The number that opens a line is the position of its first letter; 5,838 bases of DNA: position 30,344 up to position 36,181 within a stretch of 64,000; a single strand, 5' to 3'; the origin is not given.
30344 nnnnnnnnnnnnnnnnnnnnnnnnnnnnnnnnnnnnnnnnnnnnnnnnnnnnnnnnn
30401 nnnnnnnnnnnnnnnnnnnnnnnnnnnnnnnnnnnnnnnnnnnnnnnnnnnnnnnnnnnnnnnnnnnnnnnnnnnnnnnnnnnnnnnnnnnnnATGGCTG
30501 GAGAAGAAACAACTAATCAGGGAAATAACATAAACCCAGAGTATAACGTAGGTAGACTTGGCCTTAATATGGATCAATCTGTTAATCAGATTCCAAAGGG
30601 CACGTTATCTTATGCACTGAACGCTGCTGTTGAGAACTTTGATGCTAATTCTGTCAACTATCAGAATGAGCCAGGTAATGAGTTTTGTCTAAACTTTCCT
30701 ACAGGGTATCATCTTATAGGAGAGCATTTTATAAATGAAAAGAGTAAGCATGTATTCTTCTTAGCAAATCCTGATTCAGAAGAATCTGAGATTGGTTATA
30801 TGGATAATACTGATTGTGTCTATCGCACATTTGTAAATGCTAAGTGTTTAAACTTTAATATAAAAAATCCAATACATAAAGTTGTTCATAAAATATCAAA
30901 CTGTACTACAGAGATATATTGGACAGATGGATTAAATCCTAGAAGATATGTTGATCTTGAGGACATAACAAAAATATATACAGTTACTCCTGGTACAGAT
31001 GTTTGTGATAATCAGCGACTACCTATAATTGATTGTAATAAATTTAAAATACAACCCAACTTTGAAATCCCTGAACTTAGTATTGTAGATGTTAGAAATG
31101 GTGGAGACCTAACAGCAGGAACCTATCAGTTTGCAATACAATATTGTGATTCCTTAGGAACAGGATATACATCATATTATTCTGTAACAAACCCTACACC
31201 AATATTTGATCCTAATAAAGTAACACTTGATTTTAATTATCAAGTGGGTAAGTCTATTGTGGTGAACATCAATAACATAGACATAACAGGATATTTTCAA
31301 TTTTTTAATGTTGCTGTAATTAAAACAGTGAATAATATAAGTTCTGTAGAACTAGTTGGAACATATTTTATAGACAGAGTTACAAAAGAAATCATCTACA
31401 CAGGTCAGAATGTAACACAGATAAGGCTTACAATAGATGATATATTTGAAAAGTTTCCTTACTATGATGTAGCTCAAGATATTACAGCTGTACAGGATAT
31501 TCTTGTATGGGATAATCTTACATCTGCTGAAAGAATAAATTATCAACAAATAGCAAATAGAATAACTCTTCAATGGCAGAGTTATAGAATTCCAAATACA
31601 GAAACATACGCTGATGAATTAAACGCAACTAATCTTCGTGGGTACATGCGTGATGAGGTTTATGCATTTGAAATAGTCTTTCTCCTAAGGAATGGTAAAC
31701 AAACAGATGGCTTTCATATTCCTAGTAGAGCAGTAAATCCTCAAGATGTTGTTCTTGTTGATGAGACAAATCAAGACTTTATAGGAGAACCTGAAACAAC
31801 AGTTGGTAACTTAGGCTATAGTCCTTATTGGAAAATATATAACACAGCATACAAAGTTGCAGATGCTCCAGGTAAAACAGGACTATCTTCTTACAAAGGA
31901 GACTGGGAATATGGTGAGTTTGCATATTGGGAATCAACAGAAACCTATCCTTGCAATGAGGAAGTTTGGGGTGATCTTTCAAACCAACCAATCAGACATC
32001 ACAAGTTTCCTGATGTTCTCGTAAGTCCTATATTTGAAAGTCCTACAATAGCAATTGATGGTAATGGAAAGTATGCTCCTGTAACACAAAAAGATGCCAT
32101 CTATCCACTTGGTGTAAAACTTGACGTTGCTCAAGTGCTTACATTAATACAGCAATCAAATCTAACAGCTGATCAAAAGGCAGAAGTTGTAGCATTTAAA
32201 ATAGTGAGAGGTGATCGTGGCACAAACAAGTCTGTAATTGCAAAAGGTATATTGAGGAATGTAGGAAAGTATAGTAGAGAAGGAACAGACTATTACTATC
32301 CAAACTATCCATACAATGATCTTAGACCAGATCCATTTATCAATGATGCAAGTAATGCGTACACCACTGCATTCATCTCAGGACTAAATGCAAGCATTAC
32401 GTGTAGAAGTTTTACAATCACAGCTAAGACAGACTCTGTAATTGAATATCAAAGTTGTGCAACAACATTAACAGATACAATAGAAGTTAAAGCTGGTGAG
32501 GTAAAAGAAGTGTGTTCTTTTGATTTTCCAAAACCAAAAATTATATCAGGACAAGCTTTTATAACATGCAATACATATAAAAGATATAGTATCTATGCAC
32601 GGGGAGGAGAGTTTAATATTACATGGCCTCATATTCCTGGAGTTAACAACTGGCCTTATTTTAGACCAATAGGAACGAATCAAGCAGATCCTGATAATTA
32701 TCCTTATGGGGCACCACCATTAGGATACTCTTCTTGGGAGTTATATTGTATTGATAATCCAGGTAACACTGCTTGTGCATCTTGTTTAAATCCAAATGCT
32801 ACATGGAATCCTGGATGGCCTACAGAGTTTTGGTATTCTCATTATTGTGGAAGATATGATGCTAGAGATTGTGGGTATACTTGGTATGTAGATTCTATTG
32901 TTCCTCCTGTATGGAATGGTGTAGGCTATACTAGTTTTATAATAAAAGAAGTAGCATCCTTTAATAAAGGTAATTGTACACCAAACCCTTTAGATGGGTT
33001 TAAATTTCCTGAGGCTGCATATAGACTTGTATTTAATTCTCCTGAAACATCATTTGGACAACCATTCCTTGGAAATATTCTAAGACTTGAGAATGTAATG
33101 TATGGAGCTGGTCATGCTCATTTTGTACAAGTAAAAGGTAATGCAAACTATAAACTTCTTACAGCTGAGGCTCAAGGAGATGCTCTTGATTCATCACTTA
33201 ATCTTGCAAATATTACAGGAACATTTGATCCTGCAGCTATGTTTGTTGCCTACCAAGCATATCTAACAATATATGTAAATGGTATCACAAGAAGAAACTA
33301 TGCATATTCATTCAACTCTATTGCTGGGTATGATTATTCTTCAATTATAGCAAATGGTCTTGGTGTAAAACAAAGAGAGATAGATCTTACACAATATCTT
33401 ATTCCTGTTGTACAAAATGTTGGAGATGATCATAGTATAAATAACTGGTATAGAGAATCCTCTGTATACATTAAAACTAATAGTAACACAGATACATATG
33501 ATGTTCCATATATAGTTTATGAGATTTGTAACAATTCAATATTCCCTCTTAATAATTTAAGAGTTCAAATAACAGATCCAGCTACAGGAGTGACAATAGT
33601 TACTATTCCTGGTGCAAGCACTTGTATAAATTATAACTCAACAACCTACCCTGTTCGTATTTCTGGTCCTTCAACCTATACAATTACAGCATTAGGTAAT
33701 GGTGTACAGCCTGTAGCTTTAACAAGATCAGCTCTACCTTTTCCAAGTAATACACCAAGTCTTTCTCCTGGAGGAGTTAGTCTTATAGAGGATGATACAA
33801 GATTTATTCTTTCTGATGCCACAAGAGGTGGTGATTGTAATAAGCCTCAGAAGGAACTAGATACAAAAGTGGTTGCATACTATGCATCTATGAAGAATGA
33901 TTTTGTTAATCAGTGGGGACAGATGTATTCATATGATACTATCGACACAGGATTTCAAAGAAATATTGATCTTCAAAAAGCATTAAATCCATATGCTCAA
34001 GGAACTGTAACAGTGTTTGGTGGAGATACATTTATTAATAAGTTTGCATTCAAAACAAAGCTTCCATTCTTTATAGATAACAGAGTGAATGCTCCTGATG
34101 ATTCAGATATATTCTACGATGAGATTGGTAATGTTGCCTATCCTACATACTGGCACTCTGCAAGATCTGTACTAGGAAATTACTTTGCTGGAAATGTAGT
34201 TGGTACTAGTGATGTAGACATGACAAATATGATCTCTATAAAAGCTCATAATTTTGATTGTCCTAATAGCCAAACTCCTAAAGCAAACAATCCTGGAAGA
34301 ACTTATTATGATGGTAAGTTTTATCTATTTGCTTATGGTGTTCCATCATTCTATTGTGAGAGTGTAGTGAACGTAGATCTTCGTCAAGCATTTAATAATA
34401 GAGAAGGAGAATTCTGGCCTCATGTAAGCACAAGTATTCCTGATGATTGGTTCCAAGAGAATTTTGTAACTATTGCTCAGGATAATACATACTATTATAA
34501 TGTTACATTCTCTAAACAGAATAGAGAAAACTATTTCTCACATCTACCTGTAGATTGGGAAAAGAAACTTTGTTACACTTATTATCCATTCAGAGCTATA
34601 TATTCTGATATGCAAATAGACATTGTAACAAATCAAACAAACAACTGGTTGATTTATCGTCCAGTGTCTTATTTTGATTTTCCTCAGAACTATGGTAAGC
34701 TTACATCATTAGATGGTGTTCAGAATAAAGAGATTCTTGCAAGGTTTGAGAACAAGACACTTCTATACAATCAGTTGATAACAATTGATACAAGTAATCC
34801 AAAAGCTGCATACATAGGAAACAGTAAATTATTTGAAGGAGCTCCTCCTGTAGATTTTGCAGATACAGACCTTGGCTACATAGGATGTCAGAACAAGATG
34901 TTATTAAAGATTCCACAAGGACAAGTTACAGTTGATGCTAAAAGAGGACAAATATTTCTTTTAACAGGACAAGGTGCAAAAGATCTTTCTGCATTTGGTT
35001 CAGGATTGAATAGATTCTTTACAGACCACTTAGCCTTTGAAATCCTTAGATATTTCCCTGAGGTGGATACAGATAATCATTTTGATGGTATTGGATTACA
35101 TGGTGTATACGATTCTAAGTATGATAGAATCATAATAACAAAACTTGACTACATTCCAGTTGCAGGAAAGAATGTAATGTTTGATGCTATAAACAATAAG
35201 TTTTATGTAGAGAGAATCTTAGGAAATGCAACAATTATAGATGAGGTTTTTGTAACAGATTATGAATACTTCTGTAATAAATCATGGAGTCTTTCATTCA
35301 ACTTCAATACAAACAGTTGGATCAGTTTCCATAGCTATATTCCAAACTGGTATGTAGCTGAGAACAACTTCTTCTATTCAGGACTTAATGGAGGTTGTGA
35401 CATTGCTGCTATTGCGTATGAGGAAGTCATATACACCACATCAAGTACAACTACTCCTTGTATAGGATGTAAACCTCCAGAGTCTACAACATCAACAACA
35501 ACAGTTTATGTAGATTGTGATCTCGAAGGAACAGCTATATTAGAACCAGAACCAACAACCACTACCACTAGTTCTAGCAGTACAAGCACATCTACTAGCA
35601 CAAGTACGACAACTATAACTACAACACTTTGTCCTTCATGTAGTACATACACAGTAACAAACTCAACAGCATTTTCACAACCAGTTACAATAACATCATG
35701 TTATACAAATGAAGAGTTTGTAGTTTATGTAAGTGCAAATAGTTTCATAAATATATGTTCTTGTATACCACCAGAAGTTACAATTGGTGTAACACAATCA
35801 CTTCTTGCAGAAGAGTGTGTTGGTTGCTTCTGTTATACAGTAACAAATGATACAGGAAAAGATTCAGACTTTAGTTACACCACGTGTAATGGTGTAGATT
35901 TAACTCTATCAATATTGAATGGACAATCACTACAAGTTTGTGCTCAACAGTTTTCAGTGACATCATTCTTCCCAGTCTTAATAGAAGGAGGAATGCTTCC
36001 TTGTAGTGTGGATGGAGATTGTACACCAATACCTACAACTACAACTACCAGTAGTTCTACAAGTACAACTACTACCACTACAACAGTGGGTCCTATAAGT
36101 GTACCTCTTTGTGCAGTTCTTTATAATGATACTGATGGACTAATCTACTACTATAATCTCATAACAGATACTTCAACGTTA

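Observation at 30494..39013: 2839-aa modular receptor-binding giant with poly-Thr linkers; a Cys-rich module is shared with a separate fibre gene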

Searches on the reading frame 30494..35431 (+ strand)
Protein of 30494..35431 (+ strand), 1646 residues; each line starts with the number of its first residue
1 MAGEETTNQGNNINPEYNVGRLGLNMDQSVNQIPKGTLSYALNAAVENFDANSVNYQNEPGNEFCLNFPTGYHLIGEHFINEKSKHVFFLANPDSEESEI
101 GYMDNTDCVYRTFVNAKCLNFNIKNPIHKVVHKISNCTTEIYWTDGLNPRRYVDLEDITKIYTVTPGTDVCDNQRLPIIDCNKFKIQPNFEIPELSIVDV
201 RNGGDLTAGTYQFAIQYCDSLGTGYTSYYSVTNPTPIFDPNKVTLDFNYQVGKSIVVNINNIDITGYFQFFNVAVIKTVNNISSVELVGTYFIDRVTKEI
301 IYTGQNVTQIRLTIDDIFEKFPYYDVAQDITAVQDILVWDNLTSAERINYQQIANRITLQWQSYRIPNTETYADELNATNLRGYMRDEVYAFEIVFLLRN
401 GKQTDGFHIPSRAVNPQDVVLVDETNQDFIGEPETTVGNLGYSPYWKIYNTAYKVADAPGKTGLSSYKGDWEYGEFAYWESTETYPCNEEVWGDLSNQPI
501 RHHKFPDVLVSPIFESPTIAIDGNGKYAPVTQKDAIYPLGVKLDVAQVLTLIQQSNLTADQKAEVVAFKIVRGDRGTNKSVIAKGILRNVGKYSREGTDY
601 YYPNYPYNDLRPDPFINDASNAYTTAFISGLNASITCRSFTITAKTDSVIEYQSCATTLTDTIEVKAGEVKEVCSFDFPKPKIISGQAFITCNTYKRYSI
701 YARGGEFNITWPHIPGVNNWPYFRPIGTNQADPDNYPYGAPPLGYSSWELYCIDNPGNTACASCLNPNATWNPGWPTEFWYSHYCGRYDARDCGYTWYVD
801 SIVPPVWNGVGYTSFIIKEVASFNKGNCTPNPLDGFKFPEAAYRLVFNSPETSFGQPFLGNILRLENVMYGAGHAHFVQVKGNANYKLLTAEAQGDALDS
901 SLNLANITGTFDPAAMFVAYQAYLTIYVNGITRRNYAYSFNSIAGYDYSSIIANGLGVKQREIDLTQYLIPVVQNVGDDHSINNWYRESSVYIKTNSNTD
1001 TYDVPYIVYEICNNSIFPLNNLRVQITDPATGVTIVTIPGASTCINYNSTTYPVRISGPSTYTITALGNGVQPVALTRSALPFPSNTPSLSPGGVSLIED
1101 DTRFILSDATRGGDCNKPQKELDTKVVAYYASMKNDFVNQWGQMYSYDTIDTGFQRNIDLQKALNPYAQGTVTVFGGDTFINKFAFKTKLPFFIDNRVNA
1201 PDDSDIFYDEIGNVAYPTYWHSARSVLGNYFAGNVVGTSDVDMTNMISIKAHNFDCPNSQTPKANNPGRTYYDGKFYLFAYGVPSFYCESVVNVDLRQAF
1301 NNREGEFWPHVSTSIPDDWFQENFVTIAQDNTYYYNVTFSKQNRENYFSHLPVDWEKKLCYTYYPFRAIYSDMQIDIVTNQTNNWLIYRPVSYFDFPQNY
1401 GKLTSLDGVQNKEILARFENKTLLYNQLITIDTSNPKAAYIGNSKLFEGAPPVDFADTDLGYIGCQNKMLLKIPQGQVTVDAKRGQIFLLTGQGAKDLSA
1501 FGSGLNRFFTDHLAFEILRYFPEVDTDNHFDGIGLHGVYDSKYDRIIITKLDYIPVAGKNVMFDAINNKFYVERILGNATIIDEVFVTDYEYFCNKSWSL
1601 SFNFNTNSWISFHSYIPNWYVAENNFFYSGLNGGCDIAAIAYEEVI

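Call 54: search_solved_structures(query=window:30494-35431:+, max_evalue=0.01)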
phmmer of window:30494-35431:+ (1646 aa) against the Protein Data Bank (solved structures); distinct sequences matched with E-value up to 0.01: 0.

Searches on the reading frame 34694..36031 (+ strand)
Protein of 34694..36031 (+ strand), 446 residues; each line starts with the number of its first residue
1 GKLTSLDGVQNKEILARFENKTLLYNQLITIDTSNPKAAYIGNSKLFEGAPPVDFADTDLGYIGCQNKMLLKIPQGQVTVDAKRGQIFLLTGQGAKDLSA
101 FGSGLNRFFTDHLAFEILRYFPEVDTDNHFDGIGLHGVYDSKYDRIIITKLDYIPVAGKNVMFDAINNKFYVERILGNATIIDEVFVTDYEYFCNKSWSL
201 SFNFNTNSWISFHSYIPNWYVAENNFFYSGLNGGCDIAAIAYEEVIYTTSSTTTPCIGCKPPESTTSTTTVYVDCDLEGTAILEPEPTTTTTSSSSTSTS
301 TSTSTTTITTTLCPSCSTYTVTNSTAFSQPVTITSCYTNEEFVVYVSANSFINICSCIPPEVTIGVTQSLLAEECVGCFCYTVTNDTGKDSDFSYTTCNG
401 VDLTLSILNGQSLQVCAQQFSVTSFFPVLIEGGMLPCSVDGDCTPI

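Call 45: find_related_loci(query=window:34694-36031:+, collection=viral_contigs, flank=10000)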
Query window:34694-36031:+ (446 aa) in viral_contigs; peptide patterns used: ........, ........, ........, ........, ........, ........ (x = any residue, [..] = any of these).
417 stretches matched a pattern; 412 encode a relative of the query (tblastn E <= 1e-3); the best 80 are kept; 80 distinct loci.
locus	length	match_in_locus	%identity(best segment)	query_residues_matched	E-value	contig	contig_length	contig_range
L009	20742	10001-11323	58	1-443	2e-149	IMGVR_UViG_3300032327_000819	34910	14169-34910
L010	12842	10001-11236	58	1-417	2e-144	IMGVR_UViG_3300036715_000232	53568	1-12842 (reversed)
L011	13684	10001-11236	58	1-417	1e-144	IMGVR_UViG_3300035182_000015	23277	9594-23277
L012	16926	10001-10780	66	1-286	7e-128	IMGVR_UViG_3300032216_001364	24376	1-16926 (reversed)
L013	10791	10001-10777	68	1-284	2e-126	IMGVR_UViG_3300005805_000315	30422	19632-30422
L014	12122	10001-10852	66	1-282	5e-126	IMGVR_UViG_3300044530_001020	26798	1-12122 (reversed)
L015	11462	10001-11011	65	1-336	3e-126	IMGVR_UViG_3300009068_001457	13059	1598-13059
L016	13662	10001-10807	68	1-282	4e-126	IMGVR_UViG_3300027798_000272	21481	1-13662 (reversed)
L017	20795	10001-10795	67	1-279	1e-125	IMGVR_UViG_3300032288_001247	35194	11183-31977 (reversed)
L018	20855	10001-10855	66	1-282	1e-125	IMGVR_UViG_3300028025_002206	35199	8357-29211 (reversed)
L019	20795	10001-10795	66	1-279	4e-125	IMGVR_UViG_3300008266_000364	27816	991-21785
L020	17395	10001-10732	73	1-245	4e-125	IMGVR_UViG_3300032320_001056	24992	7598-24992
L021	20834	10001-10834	67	1-282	1e-124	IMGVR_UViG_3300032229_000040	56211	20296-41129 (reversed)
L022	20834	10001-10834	67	1-281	1e-124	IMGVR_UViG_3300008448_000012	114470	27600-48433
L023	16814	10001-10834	67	1-282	1e-124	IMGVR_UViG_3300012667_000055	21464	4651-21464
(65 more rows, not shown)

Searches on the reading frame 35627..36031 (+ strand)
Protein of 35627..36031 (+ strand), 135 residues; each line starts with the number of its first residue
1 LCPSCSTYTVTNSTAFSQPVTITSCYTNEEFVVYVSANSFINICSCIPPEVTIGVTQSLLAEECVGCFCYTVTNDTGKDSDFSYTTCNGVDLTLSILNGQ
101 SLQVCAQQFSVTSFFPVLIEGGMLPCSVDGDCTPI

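Call 17: find_homologous_proteins(query=window:35627-36031:+, max_evalue=0.01)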
Query seq(135 aa) (135 aa): 1 proteins with E <= 0.01 among 3 candidates.
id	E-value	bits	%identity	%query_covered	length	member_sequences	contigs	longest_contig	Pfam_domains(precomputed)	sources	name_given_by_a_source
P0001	6.8e-38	148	63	82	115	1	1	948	-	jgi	jgi:hypothetical protein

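Call 28: search_protein_representatives(alignment_id=A1)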
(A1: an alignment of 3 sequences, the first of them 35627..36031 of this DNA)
Query: 3 sequences, 113 profile positions. Proteins with E-value up to 0.001 (for the whole library): 59; up to 1e-10: 8; up to 1e-30: 1. The best 59 are listed.
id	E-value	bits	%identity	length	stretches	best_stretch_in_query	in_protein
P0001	1.4e-57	209.0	-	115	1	1-111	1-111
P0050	1.1e-18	83.8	-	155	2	3-112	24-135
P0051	3.3e-15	72.6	-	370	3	20-111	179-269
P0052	7.3e-15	71.5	-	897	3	44-113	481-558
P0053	2.8e-14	69.6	-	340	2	3-111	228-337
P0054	6.5e-14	68.4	-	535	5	23-113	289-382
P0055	9.5e-12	61.4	-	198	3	4-111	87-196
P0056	5.1e-11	59.1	-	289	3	44-113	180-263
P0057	2.2e-10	57.0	-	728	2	15-111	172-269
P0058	4.9e-09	52.7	-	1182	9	30-85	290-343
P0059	1.3e-08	51.3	-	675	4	38-95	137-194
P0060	2.5e-08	50.4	-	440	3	45-112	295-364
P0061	2.8e-08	50.3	-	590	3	23-113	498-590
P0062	3.6e-08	49.9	-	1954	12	34-94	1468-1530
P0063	4.9e-08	49.5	-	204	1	17-111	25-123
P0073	7.0e-06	42.5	-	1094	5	22-113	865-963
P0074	8.4e-06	42.3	-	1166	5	29-113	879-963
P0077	2.9e-05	40.5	-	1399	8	45-113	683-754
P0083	5.1e-05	39.7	-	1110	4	22-110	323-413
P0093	2.7e-04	37.4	-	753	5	44-113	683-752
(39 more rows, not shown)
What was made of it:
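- The Cys family has 59 representatives at E <= 1e-3 among 1.84 billion proteins (call 28). The family is recovered independently in 59 representatives (call 28).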

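Call 37: search_protein_families(library=pfam, proteins=[P0052, P0054, P0057, P0059, P0061, P0073, P0074, P0077, P0093, P0083], max_evalue=0.01)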
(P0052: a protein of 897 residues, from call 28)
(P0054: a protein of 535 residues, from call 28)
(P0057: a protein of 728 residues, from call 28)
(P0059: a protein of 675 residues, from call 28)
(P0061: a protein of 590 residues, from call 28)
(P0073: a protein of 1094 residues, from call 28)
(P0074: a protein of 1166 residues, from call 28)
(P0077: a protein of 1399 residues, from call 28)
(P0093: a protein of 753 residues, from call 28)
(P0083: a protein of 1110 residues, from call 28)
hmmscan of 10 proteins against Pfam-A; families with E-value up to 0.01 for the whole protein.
P0052 (897 aa): 0 families

P0054 (535 aa): 0 families

P0057 (728 aa): 1 family
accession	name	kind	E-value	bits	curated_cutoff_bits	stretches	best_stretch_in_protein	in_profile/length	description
PF09603.15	Fib_succ_major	-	7.2e-31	108.3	33.9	1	548-726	5-186/187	Fibrobacter succinogenes major domain (Fib_succ_major)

P0059 (675 aa): 0 families

P0061 (590 aa): 0 families

P0073 (1094 aa): 0 families

P0074 (1166 aa): 0 families

P0077 (1399 aa): 1 family
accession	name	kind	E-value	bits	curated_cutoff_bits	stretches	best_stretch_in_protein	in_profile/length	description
PF14870.12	PSII_BNR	-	1.7e-06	27.9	27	1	264-316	238-291/303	Photosynthesis system II assembly factor YCF48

P0093 (753 aa): 0 families

P0083 (1110 aa): 9 families
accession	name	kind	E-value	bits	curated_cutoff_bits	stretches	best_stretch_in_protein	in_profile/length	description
PF17963.7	Big_9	-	9.6e-54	180.7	23.6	4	472-557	1-88/89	Bacterial Ig domain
PF17803.7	Cadherin_4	-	5.2e-40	136.3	25.1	4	464-527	3-71/71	Bacterial cadherin-like domain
PF17892.7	Cadherin_5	-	6e-37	125.8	26.5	4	496-559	33-97/98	Cadherin-like domain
PF18676.6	MBG_2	-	8.5e-19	68.4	25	1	632-715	1-72/72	MBG domain (YGX type)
PF18887.5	MBG_3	-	3.5e-11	43.5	25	1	564-630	3-71/72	MBG domain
PF16184.11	Cadherin_3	-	1.7e-05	25.2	25.5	0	523-559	70-106/106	Cadherin-like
PF12914.13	SH3_7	-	0.00024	21.3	21.3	0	251-266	23-38/47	SH3 domain of SH3b2 type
PF07210.18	DUF1416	-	0.0011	19.2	23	0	420-457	29-66/97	Protein of unknown function (DUF1416)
PF05345.18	He_PIG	-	0.0018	19.1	24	0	306-377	13-91/96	Putative Ig domain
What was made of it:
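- On Known cysteine-rich or repeat domain families in Pfam (for example the SprB repeat): It gives none on ten other carriers of the module (call 37).
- Fib_succ_major, a domain of cell-surface proteins, replaces module E in one relative (call 37).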

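Call 38: find_encoding_contigs(protein=P0057, flank=10000, max_places=3)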
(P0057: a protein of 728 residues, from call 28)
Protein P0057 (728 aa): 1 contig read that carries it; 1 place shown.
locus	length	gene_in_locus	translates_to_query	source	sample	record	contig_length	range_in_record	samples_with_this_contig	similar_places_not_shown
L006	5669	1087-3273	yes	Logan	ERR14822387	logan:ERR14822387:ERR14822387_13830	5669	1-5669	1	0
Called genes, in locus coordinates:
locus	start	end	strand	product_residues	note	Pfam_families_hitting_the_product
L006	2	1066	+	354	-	?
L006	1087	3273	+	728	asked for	PF09603:Fib_succ_major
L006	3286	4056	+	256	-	-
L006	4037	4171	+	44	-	-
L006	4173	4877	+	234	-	PF07460:NUMOD3 (weak), PF22083:I-HmuI_NUMOD-like (weak)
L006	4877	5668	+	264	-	?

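Call 39: find_encoding_contigs(protein=P0052, flank=10000, max_places=3)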
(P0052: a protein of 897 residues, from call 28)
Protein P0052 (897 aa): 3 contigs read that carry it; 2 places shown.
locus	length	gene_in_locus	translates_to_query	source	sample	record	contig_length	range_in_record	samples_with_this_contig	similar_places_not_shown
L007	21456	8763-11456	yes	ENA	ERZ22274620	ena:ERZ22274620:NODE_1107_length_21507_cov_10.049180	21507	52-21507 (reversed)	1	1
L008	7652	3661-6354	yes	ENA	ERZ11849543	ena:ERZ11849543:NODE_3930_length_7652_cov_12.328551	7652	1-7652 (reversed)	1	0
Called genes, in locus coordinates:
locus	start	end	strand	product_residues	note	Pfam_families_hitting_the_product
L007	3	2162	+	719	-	?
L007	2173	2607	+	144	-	-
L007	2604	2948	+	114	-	-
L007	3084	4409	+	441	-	-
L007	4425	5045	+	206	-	-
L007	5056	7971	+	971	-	-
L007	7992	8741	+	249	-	-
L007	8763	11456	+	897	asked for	-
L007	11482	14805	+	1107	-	-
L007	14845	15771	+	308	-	-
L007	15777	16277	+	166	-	-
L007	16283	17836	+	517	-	PF00535:Glycos_transf_2 (weak), PF04488:Gly_transf_sug (weak), PF05704:Caps_synth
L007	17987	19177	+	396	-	-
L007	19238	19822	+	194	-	-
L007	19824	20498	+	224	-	PF25702:CrAss_Ring_2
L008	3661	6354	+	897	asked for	-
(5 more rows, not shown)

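Call 102: find_related_loci(query=A1, collection=genome_contigs, flank=5000)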
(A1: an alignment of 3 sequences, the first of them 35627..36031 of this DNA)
Query A1 (135 aa) in genome_contigs; peptide patterns used: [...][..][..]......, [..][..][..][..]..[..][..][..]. (x = any residue, [..] = any of these).
20 stretches matched a pattern, but none encodes a relative of the query by tblastn (E <= 1e-3).
